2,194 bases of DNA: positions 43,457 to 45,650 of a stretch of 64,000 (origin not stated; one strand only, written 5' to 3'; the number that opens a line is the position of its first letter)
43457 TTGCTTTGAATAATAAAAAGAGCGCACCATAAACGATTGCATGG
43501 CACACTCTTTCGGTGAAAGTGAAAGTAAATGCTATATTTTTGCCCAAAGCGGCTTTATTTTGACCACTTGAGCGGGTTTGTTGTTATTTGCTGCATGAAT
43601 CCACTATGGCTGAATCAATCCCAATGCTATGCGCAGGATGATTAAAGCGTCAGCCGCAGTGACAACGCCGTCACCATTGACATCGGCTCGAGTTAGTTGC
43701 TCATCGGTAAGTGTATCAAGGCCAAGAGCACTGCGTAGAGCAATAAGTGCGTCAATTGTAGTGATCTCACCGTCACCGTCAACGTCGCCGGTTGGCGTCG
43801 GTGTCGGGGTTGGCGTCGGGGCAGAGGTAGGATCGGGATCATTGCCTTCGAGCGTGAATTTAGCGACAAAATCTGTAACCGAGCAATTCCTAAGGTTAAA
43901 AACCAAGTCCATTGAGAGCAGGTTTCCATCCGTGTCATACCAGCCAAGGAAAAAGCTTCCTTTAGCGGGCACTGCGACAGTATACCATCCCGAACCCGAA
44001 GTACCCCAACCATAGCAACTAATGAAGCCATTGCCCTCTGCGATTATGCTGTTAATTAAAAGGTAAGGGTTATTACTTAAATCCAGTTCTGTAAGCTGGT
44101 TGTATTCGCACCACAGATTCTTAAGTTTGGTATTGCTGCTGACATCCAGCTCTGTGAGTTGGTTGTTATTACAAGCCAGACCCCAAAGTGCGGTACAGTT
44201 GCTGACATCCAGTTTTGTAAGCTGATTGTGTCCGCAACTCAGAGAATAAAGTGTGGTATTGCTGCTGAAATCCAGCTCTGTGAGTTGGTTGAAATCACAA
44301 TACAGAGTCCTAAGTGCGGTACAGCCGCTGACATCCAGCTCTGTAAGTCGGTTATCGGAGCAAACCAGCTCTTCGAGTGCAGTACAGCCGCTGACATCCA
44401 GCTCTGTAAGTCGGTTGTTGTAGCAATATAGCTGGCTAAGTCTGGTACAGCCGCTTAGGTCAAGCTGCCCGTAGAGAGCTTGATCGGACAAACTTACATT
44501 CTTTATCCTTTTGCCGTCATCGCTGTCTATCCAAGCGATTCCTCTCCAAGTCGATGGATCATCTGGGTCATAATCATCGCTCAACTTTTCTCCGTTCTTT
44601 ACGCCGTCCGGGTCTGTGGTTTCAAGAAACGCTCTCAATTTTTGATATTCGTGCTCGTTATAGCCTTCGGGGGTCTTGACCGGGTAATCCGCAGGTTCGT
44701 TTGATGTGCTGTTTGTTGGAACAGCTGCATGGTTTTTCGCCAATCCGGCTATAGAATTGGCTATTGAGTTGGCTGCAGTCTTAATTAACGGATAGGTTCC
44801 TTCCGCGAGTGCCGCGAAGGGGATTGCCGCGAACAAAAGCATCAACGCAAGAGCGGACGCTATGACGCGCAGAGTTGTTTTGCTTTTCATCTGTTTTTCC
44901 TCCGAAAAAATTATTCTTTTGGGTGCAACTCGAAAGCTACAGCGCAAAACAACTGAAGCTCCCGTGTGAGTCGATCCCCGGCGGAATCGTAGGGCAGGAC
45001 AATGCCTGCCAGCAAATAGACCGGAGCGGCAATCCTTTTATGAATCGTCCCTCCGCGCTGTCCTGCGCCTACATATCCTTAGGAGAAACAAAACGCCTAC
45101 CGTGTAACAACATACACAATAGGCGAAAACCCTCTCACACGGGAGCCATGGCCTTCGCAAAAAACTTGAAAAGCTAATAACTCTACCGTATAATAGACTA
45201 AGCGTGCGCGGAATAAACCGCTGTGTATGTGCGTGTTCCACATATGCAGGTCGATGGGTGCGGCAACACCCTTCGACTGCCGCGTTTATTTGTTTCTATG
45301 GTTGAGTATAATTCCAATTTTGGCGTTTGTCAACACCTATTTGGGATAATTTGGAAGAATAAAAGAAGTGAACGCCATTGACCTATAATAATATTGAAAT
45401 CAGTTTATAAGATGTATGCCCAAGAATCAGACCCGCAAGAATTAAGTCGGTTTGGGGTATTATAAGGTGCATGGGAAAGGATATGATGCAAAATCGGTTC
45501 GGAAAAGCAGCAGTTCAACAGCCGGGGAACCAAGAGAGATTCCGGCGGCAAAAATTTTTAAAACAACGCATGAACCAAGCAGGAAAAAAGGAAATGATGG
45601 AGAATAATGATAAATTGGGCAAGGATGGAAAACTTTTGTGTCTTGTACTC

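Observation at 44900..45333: ~410-nt, multi-domain structured leader on one LRR-dockerin gene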

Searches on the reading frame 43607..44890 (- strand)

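Call 53: search_protein_families(library=pfam, proteins=[window:43607-44890:-], max_evalue=0.01)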
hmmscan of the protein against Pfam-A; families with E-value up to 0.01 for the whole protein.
seq(428 aa): 8 families
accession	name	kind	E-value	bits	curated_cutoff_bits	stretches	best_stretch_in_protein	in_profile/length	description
PF12799.13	LRR_4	-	2.5e-17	63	27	2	171-208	2-41/44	Leucine Rich repeats (2 copies)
PF00404.24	Dockerin_1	-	9.5e-13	48.6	22.9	1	368-418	2-52/57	Dockerin type I domain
PF23952.1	LRR_EndoS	-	0.00011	22.9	27.9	0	156-274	23-116/116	Endo-beta-N-acetylglucosaminidase EndoS LRR domain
PF13855.12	LRR_8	-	0.00026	21.1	27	0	150-203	2-61/61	Leucine rich repeat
PF23622.1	LRR_At1g61320_AtMIF1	-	0.00028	20.8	26.9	0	142-214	121-195/384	At1g61320/AtMIF1, LRR domain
PF25013.1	LRR_Zer-1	-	0.0011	19.6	27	0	142-230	12-94/137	Zer-1-like, Leucine-rich repeats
PF00560.39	LRR_1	-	0.0022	18.2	20.6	0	265-277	1-13/23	Leucine Rich Repeat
PF13405.12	EF-hand_6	-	0.0065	16.6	25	0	402-424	9-30/30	EF-hand domain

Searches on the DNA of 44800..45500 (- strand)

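Call 4: search_rna_families(source=window, start=44800, end=45500, threshold=evalue, max_evalue=10, show_alignments=3)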
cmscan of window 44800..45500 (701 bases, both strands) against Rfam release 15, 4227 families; matches with E-value up to 10: 1.
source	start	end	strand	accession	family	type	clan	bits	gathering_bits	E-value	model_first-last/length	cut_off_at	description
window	44876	44968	-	RF01815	rpsB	Gene; sRNA;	-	16.7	40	0.76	1-132/132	no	rpsB sRNA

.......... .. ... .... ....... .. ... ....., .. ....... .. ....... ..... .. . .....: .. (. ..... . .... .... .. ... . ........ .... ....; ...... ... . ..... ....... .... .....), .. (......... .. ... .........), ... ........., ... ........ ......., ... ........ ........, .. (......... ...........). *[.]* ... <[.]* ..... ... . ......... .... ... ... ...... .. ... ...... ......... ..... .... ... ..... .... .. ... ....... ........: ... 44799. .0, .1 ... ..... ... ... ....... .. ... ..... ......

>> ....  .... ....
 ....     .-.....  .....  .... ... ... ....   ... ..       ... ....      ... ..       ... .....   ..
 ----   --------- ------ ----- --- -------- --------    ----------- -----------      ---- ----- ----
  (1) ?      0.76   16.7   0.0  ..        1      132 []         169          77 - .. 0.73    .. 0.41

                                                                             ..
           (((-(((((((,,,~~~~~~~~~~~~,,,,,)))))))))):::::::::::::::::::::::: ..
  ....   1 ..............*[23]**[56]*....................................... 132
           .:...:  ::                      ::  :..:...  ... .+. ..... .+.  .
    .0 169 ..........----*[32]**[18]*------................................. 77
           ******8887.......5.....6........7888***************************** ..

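Call 73: search_dna_similar(query=window:45084-45340:-, collection=plasmids, mode=distant, max_evalue=0.001, max_rows=10)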
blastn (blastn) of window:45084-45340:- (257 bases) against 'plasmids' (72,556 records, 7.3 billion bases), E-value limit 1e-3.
No match.

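Call 74: search_dna_similar(query=window:45084-45340:-, collection=phages, mode=distant, max_evalue=0.001, max_rows=10)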
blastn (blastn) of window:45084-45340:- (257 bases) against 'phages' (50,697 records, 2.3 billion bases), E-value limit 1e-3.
No match.
